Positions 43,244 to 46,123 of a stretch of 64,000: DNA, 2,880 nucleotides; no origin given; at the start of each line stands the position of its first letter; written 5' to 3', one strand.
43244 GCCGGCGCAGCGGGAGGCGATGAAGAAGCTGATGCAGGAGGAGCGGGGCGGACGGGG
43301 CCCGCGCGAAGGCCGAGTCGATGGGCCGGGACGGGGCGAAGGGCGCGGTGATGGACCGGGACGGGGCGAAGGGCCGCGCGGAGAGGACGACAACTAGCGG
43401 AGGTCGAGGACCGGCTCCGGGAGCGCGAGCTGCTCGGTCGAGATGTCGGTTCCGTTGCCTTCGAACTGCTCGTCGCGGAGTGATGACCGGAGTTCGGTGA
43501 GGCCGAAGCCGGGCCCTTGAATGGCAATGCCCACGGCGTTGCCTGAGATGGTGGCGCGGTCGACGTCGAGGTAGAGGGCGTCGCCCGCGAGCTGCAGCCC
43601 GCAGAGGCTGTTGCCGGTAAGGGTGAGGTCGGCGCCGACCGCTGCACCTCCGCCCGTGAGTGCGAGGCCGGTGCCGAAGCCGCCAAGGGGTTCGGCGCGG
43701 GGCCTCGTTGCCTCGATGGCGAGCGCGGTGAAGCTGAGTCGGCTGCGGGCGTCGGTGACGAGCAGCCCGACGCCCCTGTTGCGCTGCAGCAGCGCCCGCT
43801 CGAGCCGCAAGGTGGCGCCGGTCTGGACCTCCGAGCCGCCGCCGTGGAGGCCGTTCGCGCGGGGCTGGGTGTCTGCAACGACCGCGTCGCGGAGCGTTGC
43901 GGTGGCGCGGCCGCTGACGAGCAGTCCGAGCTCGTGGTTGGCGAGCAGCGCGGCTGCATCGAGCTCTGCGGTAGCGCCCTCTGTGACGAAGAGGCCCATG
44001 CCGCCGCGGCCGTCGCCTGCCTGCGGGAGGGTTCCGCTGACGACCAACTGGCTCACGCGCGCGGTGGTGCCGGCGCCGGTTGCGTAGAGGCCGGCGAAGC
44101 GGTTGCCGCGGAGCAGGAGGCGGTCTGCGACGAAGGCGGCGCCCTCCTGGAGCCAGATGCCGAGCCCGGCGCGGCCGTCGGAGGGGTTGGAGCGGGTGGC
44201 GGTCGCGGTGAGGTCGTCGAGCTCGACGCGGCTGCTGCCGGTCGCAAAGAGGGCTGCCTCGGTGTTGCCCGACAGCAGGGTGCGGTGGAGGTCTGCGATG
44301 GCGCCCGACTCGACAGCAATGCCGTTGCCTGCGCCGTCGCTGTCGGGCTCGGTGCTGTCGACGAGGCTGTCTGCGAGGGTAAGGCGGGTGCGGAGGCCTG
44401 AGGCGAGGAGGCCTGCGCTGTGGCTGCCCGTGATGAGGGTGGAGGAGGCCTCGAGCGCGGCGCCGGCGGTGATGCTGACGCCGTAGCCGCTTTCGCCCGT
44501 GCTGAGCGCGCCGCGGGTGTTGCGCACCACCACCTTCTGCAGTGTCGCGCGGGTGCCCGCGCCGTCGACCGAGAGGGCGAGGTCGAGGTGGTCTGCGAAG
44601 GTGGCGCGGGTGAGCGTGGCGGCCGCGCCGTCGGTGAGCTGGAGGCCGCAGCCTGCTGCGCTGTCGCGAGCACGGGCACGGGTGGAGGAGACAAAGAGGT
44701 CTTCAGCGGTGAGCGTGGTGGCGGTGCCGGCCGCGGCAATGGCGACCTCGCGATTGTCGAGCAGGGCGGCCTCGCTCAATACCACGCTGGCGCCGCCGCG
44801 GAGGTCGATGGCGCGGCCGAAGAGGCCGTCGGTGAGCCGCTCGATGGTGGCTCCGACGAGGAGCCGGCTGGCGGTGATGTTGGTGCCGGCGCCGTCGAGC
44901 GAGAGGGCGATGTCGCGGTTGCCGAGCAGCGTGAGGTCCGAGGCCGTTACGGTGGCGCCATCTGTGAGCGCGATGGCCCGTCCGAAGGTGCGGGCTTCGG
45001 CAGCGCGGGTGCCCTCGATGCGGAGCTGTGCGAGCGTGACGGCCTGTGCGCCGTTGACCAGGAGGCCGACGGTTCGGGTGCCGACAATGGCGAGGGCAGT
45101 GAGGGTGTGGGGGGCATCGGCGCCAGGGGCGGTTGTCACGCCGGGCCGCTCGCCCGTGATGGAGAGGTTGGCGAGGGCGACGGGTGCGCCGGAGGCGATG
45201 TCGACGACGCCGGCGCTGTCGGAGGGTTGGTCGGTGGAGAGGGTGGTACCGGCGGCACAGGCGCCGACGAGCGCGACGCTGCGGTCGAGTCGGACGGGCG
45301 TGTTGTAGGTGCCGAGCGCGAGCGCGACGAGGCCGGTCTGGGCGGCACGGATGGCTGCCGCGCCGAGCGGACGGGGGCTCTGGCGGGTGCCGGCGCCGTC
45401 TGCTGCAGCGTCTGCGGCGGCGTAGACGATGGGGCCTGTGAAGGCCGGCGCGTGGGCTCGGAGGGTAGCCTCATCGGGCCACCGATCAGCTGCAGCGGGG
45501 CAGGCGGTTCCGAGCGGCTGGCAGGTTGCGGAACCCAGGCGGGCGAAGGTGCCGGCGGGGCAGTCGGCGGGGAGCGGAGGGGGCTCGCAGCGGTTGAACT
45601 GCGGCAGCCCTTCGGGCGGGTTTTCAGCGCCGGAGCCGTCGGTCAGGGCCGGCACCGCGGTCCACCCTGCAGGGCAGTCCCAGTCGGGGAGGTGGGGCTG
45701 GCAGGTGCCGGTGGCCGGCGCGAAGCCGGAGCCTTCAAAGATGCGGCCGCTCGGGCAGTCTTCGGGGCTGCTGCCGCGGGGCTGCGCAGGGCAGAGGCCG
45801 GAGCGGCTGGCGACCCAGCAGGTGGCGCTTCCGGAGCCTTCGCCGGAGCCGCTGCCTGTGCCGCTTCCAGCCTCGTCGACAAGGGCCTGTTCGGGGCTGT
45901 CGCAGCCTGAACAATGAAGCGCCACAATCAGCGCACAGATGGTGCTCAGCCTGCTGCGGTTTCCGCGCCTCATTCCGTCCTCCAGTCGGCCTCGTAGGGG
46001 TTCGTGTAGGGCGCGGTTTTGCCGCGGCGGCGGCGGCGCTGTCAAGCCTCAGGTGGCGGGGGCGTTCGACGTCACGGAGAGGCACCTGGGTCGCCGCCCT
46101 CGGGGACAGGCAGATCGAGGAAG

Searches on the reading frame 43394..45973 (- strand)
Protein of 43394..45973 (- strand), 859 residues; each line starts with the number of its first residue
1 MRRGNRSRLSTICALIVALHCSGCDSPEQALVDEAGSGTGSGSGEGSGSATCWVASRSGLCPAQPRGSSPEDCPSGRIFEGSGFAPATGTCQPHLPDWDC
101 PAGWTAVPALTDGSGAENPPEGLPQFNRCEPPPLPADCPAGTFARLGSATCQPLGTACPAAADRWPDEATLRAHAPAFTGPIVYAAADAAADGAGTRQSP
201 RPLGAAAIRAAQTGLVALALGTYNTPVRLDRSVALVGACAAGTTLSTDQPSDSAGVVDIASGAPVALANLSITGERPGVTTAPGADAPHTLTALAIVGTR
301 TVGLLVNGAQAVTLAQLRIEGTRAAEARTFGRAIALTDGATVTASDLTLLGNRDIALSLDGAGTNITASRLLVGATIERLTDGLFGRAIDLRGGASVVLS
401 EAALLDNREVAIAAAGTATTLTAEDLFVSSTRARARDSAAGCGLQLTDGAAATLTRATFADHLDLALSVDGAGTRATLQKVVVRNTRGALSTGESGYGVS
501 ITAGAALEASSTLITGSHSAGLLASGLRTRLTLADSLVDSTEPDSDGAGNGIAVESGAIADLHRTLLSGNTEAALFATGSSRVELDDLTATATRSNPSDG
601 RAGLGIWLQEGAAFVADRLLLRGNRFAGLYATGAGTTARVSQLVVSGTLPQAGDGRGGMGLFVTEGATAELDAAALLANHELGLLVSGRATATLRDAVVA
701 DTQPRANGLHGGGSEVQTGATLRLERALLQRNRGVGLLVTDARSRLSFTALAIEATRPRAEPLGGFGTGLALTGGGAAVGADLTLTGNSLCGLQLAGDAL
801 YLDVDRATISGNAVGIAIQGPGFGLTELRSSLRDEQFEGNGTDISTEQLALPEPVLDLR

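Call 8: search_protein_families(library=pfam, proteins=[window:43394-45973:-], max_evalue=1)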
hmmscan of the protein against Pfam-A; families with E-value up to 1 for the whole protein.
window:43394-45973:- (859 aa): 2 families
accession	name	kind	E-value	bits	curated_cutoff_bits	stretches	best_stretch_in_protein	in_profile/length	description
PF13229.12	Beta_helix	-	2e-12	47.5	25.9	6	440-585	22-153/158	Right handed beta helix region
PF04360.17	Serglycin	-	0.73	10.2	30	0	33-52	89-109/149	Serglycin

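Call 17: find_homologous_proteins(query=window:43394-45973:-)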
Query window:43394-45973:- (859 aa): 40 proteins with E <= 0.001 among 8000 candidates.
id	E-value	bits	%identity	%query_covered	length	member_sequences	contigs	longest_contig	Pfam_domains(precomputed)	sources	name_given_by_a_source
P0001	0.0e+0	1664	92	100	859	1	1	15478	PF13229.13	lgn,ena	-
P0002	0.0e+0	1628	94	94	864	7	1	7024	PF13229.13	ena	-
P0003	0.0e+0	1618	94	94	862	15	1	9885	PF13229.13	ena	-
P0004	0.0e+0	1608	93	94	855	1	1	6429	PF13229.13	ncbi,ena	-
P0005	0.0e+0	1600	93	94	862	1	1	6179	PF13229.13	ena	-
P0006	0.0e+0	1539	89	94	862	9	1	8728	PF13229.13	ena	-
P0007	0.0e+0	1539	90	94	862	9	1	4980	PF13229.13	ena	-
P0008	0.0e+0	1511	85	99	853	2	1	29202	PF13229.13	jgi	jgi:hypothetical protein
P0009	0.0e+0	1501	87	94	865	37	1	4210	PF13229.13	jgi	jgi:hypothetical protein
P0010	0.0e+0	1197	70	98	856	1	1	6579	PF13229.13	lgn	-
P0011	0.0e+0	1164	69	94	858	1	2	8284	PF13229.13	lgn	-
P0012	0.0e+0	1162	69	94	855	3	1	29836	PF13229.13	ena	-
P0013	3.6e-275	934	57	96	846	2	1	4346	PF13229.13,PF22842.4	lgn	-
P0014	5.7e-275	933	86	60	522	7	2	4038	-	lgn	-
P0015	1.6e-244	832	53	99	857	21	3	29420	PF13229.13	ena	-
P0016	3.7e-239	814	52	99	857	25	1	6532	PF13229.13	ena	-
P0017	7.3e-233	794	52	99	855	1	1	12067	PF13229.13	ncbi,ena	-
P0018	2.8e-231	788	51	99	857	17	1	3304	PF13229.13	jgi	jgi:hypothetical protein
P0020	1.3e-193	664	47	95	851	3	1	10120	PF13229.13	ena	-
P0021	9.4e-182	625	44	99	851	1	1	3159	PF13229.13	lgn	-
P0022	4.2e-180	619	38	94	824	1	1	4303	PF13229.13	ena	-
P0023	2.2e-177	610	37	94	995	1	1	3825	PF13229.13,PF05048.20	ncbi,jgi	jgi:hypothetical protein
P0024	2.1e-164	567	41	99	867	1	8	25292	PF13229.13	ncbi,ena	-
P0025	2.7e-158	547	40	99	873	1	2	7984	PF13229.13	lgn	-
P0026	8.9e-156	539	39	88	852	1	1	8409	PF13229.13,PF05048.20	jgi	jgi:hypothetical protein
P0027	5.3e-150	520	37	98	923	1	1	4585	PF13229.13,PF22842.4,PF05048.20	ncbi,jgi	jgi:hypothetical protein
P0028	5.0e-128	447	36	82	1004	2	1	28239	PF13229.13,PF22842.4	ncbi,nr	ncbi:MAG: hypothetical protein EA398_15750 [Deltaproteobacteria bacterium]|nr:MAG: hypothetical prot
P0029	3.2e-127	444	36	89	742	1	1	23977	PF13229.13,PF22842.4,PF05048.20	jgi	jgi:hypothetical protein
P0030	1.1e-74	270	28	98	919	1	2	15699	PF13229.13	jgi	jgi:hypothetical protein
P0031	1.3e-73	267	30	97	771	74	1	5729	PF13229.13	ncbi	-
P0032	8.7e-43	165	29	88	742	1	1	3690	PF13229.13,PF22842.4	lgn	-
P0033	4.8e-37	146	27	88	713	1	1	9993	PF13229.13,PF22842.4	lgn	-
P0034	1.5e-35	141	31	71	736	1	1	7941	PF13229.13,PF22842.4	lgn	-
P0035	5.3e-23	100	29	55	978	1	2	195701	PF13229.13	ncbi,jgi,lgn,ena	-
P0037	1.9e-18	84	28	80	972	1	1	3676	PF13229.13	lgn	-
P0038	3.9e-16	77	29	57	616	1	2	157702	PF13229.13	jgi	jgi:hypothetical protein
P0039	2.1e-10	58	32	26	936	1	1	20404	PF13229.13,PF22842.4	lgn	-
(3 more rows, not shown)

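Call 28: find_related_loci(query=A4, collection=genome_contigs, flank=10000)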
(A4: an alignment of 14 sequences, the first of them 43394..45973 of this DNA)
Query A4 (859 aa) in genome_contigs; peptide patterns used: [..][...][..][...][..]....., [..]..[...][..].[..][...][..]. (x = any residue, [..] = any of these).
71 stretches matched a pattern; 11 encode a relative of the query (tblastn E <= 1e-3); 10 distinct loci.
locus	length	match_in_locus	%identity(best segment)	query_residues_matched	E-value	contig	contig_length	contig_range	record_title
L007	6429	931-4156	93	50-859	0e+0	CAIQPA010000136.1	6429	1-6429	MAG: uncultured delta proteobacterium isolate ErkenSummer_bin-2361 genome assembly, contig: bin-2361:136/690, whole geno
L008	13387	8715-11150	88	50-859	0e+0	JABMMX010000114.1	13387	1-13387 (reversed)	MAG: Deltaproteobacteria bacterium isolate bin.666 k141_2307561, whole genome shotgun sequence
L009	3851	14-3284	87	50-859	0e+0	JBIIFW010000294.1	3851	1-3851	MAG: Bradymonadia bacterium isolate ME2001-06-04pf_3300042445_group1_bin96 Rohwer_bin1468_scaffold_30732_c1, whole genom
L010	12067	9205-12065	52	1-854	0e+0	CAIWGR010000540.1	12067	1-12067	MAG: uncultured delta proteobacterium isolate Ki3-D3_bin-0810 genome assembly, contig: bin-0810:540/726, whole genome sh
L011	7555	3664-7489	77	1-853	5e-167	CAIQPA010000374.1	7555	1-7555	MAG: uncultured delta proteobacterium isolate ErkenSummer_bin-2361 genome assembly, contig: bin-2361:374/690, whole geno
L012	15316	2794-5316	34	1-852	2e-105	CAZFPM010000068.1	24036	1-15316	MAG TPA_asm: uncultured Myxococcales bacterium isolate SRP308112_co1_392 genome assembly, contig: NODE_3059_length_24036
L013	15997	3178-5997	36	52-853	2e-114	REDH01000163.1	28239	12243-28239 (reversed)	MAG: Deltaproteobacteria bacterium isolate GEM2.Bin10 NODE_1745_length_28239_cov_14.4639, whole genome shotgun sequence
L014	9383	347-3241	33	59-852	4e-88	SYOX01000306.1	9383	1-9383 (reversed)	MAG: Proteobacteria bacterium isolate F1-80-MAGs165 F1-80__c528403, whole genome shotgun sequence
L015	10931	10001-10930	33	84-444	3e-39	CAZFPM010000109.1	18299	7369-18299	MAG TPA_asm: uncultured Myxococcales bacterium isolate SRP308112_co1_392 genome assembly, contig: NODE_4918_length_18299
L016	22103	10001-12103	22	93-671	5e-26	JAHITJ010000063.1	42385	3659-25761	MAG: Myxococcota bacterium isolate MM_PC_MetaG.mb.210 MM_PC_MetaG.mb.210_k141_414360, whole genome shotgun sequence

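Call 38: predict_structure(alignment_id=A2)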
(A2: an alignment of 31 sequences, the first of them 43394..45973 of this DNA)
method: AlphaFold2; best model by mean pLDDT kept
length: 859 residues; sequences in the alignment: 31
mean_pLDDT: 90.9   pTM: 0.87
mean pLDDT of the five models: 90.9, 90.3, 90.2, 89.7, 89.4
residues with pLDDT >= 90: 693; 70-90: 99; 50-70: 27; < 50: 40
segments of 3 or more residues with pLDDT < 50: 1-8, 19-49
pLDDT, mean of each block of 10 residues (from residue 1): 42 53 34 33 37 90 96 94 91 96 93 58 87 91 95 95 95 95 97 95 96 97 96 97 95 94 96 96 93 96 95 97 78 95 98 95 97 92 89 98 96 97 98 86 97 98 96 98 94 92 98 96 97 97 91 98 97 97 98 93 96 98 97 98 97 93 98 97 96 98 90 96 98 96 96 95 86 95 97 92 96 94 82 94 92 72
secondary structure, 60 per line:
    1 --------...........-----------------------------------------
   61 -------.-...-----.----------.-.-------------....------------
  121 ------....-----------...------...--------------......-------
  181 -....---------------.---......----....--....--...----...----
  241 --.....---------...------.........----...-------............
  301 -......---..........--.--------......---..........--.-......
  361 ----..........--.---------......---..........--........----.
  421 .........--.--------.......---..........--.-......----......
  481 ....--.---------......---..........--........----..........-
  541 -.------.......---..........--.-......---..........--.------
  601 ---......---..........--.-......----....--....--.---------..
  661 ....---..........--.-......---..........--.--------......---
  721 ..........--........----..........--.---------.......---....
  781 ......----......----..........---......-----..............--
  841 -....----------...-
elements in order (helices of 4 or more, strands of 3 or more residues): H9-19 E105-108 E127-130 E142-144 E151-153 H168-173 E182-185 H205-210 E215-218 E221-224 E227-229 E234-236 E243-247 E257-259 E266-274 E279-281 E289-300 E302-307 E311-320 E332-337 E341-350 E355-360 E365-374 E387-392 E396-405 E408-415 E420-429 E441-447 E451-460 E465-470 E475-484 E497-502 E506-515 E518-525 E530-539 E549-555 E559-568 E573-578 E582-591 E604-609 E613-622 E627-632 E637-640 E643-646 E659-664 E668-677 E682-687 E691-700 E712-717 E721-730 E733-740 E745-754 E767-773 E777-786 E791-796 E801-810 E814-819 H825-831 E832-838 E842-845

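Call 40: fold_search(model_id=the predicted structure, library=pdb)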
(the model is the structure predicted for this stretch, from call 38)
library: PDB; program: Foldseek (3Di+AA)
matches with E <= 10: 453; with E <= 0.001: 14
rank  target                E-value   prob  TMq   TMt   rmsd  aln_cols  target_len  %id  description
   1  3eqn_A                1.0e-05  0.99  0.18  0.21  29.2       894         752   11  Crystal structure of beta-1,3-glucanase from Phanerochaete chrysosporium (Lam55A) (released 2009-02-03)
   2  7dmk_B                4.6e-05  0.99  0.18  0.21  24.1       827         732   10  PL6 alginate lyase BcAlyPL6 (released 2021-10-06)
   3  8egr_A                1.1e-04  1.00  0.26  0.33  12.7       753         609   10  Upper tail structure of Staphylococcus phage Andhra (released 2022-12-14)
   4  5m5z_A                1.3e-04  0.97  0.19  0.21  29.5       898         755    9  Chaetomium thermophilum beta-1-3-glucanase (released 2017-05-17)
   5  1ru4                  2.3e-04  1.00  0.23  0.46   7.1       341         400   12  Crystal structure of pectate lyase Pel9A (released 2004-04-13)
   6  8bwk_A                3.2e-04  0.69  0.14  0.16  26.3       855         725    8  Metagenomic derived PL6 alginate lyase (released 2023-12-20)
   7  7o7t                  5.3e-04  0.96  0.20  0.23  25.4       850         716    7  Structure of the PL6 family alginate lyase Patl3640 from Pseudoalteromonas atlantica T6c in complex with 4-deoxy-L-eryth (released 2021-07-28)
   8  7akv_G                5.3e-04  0.77  0.15  0.23  15.6       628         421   14  The cryo-EM structure of the Vag8-C1 inhibitor complex (released 2021-06-16)
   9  5gkq_A                6.4e-04  0.90  0.19  0.22  26.2       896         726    8  Structure of PL6 family alginate lyase AlyGC mutant-R241A (released 2017-02-08)
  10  5gkd_A                7.3e-04  0.82  0.17  0.19  25.6       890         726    9  Structure of PL6 family alginate lyase AlyGC (released 2017-02-08)
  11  7chu_A                8.0e-04  0.44  0.11  0.14  15.1       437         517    9  Geobacillus virus E2 - ORF18 (released 2021-04-14)
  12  7c7d_A                8.4e-04  0.99  0.18  0.26  12.2       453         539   15  Crystal structure of the catalytic unit of thermostable GH87 alpha-1,3-glucanase from Streptomyces thermodiastaticus s (released 2020-11-11)
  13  6k0p_A                8.4e-04  0.94  0.15  0.21  15.8       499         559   11  Catalytic domain of GH87 alpha-1,3-glucanase D1045A in complex with nigerose (released 2019-12-25)
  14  8bwk_C                8.4e-04  0.75  0.17  0.20  27.2       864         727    8  Metagenomic derived PL6 alginate lyase (released 2023-12-20)
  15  8bwk_B                1.0e-03  0.72  0.17  0.19  25.1       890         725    8  Metagenomic derived PL6 alginate lyase (released 2023-12-20)
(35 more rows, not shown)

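Call 42: search_protein_families(library=ncbifam, proteins=[window:43394-45973:-], max_evalue=1)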
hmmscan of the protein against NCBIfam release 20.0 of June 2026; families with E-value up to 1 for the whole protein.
window:43394-45973:- (859 aa): 1 family
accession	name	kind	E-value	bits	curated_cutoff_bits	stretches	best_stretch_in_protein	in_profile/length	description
TIGR04247.1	NosD_copper_fam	subfamily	0.0013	17.4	300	1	208-355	5-152/377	nitrous oxide reductase family maturation protein NosD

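Call 64: search_protein_families(library=pfam, proteins=[L013:398-2668:+], max_evalue=1)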
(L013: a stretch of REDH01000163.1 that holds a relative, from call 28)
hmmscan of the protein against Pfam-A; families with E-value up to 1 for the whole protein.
L013:398-2668:+ (756 aa): 1 family
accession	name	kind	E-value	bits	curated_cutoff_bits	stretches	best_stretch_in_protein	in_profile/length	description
PF13229.12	Beta_helix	-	4.7e-06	26.7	25.9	1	241-379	23-149/158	Right handed beta helix region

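Call 71: find_encoding_contigs(protein=P0035, flank=8000, max_places=1)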
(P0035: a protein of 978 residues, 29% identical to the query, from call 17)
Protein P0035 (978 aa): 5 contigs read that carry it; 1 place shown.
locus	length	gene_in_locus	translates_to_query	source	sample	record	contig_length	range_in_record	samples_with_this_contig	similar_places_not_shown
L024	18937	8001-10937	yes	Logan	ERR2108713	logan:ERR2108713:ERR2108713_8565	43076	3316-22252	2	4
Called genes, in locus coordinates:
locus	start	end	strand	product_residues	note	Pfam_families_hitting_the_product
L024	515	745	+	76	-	-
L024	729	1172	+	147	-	PF01850:PIN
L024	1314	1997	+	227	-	PF01965:DJ-1_PfpI, PF17124:ThiJ_like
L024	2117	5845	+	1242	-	PF13360:PQQ_2, PF13570:Beta-prop_ACSF4, PF13360:PQQ_2, PF08487:VIT, PF13757:VIT_2, PF00092:VWA, PF13519:VWA_2, PF13768:VWA_3, +3 more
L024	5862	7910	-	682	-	PF01839:FG-GAP (faint), PF13517:FG-GAP_3, PF07593:UnbV_ASPIC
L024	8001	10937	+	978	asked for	PF13229:Beta_helix (weak)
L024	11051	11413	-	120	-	-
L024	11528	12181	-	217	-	-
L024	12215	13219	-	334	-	-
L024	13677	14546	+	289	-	PF06224:AlkZ-like (weak)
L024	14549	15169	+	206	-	-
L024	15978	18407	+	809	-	-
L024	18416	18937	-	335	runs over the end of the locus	PF08308:PEGA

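Call 72: find_encoding_contigs(protein=P0038, flank=8000, max_places=1)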
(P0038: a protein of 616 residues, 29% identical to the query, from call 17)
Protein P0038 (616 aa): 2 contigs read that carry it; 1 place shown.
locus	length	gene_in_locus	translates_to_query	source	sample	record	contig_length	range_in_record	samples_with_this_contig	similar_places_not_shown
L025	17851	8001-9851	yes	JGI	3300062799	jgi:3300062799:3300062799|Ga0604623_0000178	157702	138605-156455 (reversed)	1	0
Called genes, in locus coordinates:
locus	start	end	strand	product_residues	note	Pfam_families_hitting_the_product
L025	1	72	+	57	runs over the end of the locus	-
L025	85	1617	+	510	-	-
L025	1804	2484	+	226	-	-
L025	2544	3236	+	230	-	-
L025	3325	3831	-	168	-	-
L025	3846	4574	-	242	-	-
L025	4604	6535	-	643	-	-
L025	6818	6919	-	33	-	-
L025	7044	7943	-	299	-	PF07262:CdiI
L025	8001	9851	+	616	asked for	PF13229:Beta_helix (faint)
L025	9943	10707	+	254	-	-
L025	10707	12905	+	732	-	PF01839:FG-GAP, PF13517:FG-GAP_3 (weak), PF14312:FG-GAP_2 (faint), PF01839:FG-GAP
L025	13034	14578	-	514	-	-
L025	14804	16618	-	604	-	PF17517:IgGFc_binding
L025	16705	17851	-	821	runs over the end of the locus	PF00890:FAD_binding_2 (faint), PF01266:DAO, PF01494:FAD_binding_3 (faint), PF07992:Pyr_redox_2 (faint), PF13450:NAD_binding_8 (faint), PF16350:FAO_M, PF01571:GCV_T, PF08669:GCV_T_C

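Call 93: find_encoding_contigs(protein=window:43394-45973:-, flank=7000, max_places=5)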
Protein window:43394-45973:- (859 aa): no gene with exactly this product is on record in the collection.

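Call 94: find_encoding_contigs(protein=P0001, flank=8000, max_places=3)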
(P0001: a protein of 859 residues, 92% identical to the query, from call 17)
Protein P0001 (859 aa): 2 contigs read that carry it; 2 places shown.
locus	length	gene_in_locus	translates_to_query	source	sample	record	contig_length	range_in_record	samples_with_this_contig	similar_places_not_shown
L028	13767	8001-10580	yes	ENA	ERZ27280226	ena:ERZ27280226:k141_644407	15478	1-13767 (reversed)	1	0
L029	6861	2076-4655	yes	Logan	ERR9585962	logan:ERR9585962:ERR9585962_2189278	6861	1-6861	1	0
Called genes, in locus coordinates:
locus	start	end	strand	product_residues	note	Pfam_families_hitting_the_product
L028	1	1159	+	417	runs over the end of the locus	PF13354:Beta-lactamase2 (faint)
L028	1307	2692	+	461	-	PF00324:AA_permease, PF13520:AA_permease_2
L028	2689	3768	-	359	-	PF03781:FGE-sulfatase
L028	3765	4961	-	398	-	PF25046:DUF7790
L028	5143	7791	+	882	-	PF13229:Beta_helix (weak)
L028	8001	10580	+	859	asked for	PF13229:Beta_helix (faint)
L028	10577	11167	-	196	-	PF13801:Metal_resist (weak), PF07813:LTXXQ (weak)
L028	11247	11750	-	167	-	-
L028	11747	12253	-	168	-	PF04542:Sigma70_r2, PF08281:Sigma70_r4_2, PF04545:Sigma70_r4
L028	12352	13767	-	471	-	?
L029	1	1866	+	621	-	?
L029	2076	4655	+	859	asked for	PF13229:Beta_helix (faint)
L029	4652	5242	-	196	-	PF13801:Metal_resist (weak), PF07813:LTXXQ (weak)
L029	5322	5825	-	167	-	-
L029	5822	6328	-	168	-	PF04542:Sigma70_r2, PF08281:Sigma70_r4_2, PF04545:Sigma70_r4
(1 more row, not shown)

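Call 95: find_encoding_contigs(protein=P0015, flank=10000, max_places=3)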
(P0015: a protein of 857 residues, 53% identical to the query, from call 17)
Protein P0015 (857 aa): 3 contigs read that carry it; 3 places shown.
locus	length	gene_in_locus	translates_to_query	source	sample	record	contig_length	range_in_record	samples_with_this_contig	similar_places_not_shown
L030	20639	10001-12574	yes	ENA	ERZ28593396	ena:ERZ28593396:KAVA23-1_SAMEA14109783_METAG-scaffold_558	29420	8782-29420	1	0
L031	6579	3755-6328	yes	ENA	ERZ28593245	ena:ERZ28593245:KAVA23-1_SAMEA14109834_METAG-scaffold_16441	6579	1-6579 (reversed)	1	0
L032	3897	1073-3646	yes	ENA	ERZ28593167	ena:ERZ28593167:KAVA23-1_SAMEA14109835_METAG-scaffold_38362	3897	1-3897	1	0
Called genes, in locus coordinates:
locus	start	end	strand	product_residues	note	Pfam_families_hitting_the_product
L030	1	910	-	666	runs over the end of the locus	-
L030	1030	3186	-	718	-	-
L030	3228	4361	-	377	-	PF24316:Tli3 (faint), PF13859:BNR_3, PF13088:BNR_2, PF21471:Reelin_subrepeat-B (faint), PF02012:BNR (faint)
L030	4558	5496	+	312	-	PF03741:TerC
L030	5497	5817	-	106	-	PF02698:DUF218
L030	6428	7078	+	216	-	-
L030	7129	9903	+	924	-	PF13229:Beta_helix (weak)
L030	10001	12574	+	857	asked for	PF13229:Beta_helix (faint)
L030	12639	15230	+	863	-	PF13229:Beta_helix (faint)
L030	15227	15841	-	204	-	-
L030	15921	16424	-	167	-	-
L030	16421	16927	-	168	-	PF04542:Sigma70_r2, PF08281:Sigma70_r4_2, PF04545:Sigma70_r4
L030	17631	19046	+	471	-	-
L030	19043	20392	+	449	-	-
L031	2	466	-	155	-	?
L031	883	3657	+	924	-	PF13229:Beta_helix (weak)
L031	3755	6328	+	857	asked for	PF13229:Beta_helix (faint)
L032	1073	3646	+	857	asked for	PF13229:Beta_helix (faint)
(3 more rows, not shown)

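Call 100: find_related_loci(query=A4, collection=viral_contigs, flank=5000)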
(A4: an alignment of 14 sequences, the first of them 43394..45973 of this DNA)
Query A4 (859 aa) in viral_contigs; peptide patterns used: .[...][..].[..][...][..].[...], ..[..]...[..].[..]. (x = any residue, [..] = any of these).
75 stretches matched a pattern, but none encodes a relative of the query by tblastn (E <= 1e-3).
